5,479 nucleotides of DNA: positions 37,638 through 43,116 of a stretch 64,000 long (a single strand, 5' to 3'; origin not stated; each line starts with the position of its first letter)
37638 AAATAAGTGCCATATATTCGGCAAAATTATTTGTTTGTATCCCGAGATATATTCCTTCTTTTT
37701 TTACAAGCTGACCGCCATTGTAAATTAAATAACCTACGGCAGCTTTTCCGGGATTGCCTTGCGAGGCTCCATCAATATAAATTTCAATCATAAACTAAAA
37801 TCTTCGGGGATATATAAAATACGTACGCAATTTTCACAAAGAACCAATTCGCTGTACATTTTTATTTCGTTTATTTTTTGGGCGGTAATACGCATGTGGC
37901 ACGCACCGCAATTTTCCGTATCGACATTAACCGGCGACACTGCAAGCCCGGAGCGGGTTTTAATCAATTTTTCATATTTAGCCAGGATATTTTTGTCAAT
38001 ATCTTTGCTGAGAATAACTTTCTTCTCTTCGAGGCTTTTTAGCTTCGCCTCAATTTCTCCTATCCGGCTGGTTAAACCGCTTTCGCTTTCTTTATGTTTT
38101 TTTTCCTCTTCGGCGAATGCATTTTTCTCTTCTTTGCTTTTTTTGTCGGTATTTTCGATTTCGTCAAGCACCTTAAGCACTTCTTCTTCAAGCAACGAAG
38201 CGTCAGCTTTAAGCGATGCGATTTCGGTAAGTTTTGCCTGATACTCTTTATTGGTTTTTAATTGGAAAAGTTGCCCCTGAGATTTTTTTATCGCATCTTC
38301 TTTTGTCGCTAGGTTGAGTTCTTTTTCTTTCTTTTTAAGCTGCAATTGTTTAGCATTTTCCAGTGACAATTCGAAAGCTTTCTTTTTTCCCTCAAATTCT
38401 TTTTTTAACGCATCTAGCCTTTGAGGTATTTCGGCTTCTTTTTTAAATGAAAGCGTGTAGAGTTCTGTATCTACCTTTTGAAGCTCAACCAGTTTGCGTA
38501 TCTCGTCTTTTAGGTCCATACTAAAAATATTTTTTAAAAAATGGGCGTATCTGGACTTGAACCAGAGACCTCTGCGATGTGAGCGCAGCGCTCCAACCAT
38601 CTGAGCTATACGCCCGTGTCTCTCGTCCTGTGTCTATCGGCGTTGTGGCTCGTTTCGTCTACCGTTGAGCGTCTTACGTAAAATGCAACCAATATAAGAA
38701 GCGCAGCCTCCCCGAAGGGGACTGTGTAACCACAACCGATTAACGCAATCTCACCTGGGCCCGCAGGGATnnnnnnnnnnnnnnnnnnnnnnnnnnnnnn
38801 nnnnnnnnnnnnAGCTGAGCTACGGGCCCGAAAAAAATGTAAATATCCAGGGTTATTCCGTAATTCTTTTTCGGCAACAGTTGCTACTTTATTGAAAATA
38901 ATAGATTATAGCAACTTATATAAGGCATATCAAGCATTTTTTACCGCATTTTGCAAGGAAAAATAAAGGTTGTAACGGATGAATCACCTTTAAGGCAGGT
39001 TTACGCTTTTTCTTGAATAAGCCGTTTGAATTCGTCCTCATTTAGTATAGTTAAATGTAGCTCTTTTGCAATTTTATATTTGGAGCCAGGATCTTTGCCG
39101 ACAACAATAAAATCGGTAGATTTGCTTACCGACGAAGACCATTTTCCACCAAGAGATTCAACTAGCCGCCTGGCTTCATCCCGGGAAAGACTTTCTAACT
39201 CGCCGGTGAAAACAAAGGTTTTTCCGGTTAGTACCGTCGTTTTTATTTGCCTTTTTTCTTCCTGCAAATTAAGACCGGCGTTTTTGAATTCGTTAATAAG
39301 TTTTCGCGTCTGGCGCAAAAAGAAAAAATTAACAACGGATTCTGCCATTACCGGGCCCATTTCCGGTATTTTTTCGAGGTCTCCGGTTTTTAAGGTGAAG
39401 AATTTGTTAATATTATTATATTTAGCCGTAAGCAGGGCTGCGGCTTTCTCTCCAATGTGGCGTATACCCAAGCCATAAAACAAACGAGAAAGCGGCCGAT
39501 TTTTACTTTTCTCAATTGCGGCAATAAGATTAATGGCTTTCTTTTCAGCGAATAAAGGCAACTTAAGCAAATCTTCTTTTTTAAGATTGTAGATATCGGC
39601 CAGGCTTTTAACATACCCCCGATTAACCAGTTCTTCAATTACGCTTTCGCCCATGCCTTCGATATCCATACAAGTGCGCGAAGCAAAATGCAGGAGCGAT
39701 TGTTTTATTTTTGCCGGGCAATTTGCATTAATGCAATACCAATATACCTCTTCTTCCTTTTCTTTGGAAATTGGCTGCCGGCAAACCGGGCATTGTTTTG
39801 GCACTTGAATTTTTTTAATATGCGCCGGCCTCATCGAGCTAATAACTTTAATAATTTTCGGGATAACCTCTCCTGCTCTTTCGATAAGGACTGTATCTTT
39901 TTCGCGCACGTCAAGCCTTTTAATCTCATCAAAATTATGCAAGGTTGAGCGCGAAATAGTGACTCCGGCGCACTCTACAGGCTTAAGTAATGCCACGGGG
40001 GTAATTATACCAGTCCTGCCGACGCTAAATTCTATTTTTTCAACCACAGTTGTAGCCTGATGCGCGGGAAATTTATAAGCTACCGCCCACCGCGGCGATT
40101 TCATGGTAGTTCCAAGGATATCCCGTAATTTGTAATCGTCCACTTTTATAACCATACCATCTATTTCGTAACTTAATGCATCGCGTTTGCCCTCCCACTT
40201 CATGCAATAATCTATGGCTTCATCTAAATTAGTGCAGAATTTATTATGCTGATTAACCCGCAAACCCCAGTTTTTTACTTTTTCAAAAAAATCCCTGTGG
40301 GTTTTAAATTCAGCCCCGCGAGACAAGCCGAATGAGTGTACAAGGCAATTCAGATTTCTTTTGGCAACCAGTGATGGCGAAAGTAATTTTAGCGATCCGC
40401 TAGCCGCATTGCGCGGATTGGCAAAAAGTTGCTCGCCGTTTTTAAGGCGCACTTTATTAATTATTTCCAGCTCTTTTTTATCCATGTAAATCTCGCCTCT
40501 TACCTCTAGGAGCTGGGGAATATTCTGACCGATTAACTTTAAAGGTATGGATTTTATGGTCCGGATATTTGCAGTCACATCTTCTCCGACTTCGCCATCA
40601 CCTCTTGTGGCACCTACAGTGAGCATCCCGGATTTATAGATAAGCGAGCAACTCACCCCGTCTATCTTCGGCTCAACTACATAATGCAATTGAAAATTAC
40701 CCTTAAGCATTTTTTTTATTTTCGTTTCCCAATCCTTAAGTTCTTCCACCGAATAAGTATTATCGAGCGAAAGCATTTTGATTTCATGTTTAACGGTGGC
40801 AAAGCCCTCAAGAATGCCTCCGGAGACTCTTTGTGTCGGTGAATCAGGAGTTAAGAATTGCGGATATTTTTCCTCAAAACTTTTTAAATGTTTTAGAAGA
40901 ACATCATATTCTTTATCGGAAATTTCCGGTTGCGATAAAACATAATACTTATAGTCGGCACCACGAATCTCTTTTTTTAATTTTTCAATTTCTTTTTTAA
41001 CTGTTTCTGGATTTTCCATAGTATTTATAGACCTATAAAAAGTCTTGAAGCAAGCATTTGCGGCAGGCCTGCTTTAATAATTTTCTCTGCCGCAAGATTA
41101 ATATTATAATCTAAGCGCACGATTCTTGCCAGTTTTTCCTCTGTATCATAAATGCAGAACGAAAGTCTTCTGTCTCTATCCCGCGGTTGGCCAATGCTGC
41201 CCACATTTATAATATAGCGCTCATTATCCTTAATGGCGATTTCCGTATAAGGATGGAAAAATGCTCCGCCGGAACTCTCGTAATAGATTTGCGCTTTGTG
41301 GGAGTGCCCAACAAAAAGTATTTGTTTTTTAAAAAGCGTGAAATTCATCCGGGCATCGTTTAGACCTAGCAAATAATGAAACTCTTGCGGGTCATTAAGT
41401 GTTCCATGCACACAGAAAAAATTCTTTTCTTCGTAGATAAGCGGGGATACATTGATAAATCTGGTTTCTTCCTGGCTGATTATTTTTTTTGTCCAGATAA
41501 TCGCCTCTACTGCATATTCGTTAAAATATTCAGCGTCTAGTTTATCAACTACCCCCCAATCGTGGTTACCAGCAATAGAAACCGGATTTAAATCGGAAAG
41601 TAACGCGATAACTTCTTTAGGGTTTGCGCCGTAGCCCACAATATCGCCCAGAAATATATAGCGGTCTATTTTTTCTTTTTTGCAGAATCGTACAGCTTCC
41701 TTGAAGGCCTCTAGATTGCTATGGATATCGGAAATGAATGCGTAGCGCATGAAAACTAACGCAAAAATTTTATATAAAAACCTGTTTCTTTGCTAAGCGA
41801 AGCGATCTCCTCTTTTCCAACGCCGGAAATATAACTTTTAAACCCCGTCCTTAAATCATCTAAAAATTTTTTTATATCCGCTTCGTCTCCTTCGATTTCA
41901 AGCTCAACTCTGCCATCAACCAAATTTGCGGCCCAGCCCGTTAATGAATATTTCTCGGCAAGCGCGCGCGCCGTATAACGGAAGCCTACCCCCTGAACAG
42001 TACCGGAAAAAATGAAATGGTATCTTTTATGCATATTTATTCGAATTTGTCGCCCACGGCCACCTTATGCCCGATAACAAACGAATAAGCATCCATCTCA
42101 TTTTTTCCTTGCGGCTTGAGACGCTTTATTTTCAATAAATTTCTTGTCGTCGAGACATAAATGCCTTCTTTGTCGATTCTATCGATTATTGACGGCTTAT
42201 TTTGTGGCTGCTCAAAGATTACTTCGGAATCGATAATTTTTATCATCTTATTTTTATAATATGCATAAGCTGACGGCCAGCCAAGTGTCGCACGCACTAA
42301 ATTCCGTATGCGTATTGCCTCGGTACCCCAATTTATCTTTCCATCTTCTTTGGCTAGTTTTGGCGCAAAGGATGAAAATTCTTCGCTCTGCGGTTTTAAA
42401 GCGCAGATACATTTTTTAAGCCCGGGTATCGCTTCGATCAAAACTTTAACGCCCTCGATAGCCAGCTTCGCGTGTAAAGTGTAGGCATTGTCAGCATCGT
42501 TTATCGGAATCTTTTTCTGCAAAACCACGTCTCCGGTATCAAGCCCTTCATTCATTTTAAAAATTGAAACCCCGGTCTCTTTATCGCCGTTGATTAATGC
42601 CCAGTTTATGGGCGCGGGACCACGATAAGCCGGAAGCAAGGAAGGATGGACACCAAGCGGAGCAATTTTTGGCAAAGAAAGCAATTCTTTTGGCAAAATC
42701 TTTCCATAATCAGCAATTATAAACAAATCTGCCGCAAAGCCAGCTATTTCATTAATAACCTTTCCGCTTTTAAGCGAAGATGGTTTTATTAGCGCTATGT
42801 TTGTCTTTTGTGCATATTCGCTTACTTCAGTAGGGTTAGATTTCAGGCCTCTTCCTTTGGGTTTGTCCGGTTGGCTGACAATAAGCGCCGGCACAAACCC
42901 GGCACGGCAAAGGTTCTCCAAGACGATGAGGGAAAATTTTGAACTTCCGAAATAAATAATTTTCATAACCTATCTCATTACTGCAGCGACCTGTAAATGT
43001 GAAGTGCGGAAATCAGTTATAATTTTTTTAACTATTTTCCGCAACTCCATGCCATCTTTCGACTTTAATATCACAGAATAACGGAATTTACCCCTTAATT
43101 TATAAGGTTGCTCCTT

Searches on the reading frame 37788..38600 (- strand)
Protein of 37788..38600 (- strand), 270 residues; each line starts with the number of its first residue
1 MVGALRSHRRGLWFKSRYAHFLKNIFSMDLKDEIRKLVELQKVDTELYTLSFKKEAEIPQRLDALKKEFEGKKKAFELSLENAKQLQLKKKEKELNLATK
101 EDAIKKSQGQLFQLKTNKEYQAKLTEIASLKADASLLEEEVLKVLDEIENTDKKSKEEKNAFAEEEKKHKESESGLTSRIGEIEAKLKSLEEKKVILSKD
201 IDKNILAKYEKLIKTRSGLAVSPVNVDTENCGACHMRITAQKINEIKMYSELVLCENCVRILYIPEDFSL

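Call 70: search_protein_families(library=pfam, proteins=[window:37788-38600:-], max_evalue=0.00001)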
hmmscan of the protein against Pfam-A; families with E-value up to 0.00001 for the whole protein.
window:37788-38600:- (270 aa): 2 families
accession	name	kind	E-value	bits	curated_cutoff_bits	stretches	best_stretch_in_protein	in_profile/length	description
PF02591.20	Zn_ribbon_9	-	6.7e-10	39.3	29.1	1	231-262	2-33/33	C4-type zinc ribbon domain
PF24481.2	CT398_CC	-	1.3e-07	32.1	27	1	40-214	1-177/180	CT398-like coiled coil hairpin domain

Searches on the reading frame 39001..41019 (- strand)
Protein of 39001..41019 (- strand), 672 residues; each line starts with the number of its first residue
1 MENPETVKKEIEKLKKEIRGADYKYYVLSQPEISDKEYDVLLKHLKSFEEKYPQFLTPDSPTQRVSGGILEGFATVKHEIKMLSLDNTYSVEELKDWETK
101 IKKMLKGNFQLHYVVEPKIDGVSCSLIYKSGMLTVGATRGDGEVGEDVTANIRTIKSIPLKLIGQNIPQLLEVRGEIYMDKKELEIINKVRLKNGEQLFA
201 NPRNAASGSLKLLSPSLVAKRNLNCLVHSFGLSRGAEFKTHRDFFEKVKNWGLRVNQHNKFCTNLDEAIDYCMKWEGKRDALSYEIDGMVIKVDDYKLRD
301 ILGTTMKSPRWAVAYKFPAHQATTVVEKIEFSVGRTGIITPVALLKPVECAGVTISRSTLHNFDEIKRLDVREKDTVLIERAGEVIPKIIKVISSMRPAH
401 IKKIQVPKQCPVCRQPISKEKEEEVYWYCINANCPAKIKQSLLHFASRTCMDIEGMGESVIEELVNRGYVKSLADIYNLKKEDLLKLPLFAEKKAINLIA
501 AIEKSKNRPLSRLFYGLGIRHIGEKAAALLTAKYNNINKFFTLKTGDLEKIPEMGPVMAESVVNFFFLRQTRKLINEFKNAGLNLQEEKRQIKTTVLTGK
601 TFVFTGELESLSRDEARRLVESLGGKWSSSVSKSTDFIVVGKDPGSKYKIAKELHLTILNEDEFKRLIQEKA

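Call 70: search_protein_families(library=pfam, proteins=[window:39001-41019:-], max_evalue=0.00001)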
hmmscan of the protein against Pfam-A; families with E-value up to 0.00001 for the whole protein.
window:39001-41019:- (672 aa): 7 families
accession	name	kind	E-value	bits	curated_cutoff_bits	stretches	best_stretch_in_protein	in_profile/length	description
PF01653.23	DNA_ligase_aden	-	1.8e-95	319.7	27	1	72-319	3-252/253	NAD-dependent DNA ligase adenylation domain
PF03120.22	DNA_ligase_OB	-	7.8e-32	109.4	32.9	1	323-399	1-77/79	NAD-dependent DNA ligase OB-fold domain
PF00533.33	BRCT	-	4.7e-17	62.4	21.3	1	594-668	3-78/78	BRCA1 C Terminus (BRCT) domain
PF12826.13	HHH_2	-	1.1e-15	57.9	27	1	512-575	1-64/64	Helix-hairpin-helix motif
PF14520.12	HHH_5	-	6.8e-09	36.5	27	0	451-503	5-56/57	Helix-hairpin-helix domain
PF03119.21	DNA_ligase_ZBD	-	1.2e-07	32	25.8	1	409-436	1-27/27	NAD-dependent DNA ligase C4 zinc finger domain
PF22745.1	Nlig-Ia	-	4.6e-06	27.6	27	0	8-56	3-51/92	DNA ligase-like, N-terminal NAD+-binding domain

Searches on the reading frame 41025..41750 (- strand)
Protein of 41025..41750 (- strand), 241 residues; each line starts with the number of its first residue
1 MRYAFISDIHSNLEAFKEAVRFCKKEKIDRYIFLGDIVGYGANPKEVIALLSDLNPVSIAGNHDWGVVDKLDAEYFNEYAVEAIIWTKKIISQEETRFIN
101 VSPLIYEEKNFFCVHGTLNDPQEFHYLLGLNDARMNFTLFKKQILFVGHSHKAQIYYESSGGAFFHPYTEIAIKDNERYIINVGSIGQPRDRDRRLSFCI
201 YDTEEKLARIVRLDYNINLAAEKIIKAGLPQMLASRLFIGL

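Call 70: search_protein_families(library=pfam, proteins=[window:41025-41750:-], max_evalue=0.00001)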
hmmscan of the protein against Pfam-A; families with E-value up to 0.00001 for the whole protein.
window:41025-41750:- (241 aa): 2 families
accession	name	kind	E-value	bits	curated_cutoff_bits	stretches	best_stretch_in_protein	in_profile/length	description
PF12850.12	Metallophos_2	-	6.4e-18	65.7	27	1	1-206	1-154/154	Calcineurin-like phosphoesterase superfamily domain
PF00149.33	Metallophos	-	2.4e-16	61.2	21.5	1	1-151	1-157/191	Calcineurin-like phosphoesterase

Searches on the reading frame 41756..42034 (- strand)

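Call 70: search_protein_families(library=pfam, proteins=[window:41756-42034:-], max_evalue=0.00001)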
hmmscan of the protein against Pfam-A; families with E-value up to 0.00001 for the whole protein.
window:41756-42034:- (92 aa): 1 family
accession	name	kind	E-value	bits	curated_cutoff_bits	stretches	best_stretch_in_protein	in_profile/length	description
PF00708.24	Acylphosphatase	-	5.4e-22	78.3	22.5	1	5-88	1-85/85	Acylphosphatase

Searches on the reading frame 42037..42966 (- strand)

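Call 70: search_protein_families(library=pfam, proteins=[window:42037-42966:-], max_evalue=0.00001)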
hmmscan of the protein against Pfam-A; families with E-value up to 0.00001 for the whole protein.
window:42037-42966:- (309 aa): 2 families
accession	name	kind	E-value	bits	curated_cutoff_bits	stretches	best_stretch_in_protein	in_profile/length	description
PF00551.24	Formyl_trans_N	-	2.2e-40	138.8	26.1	1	2-180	2-181/181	Formyl transferase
PF02911.23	Formyl_trans_C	-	1.7e-21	76.7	21.1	1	203-300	1-99/100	Formyl transferase, C-terminal domain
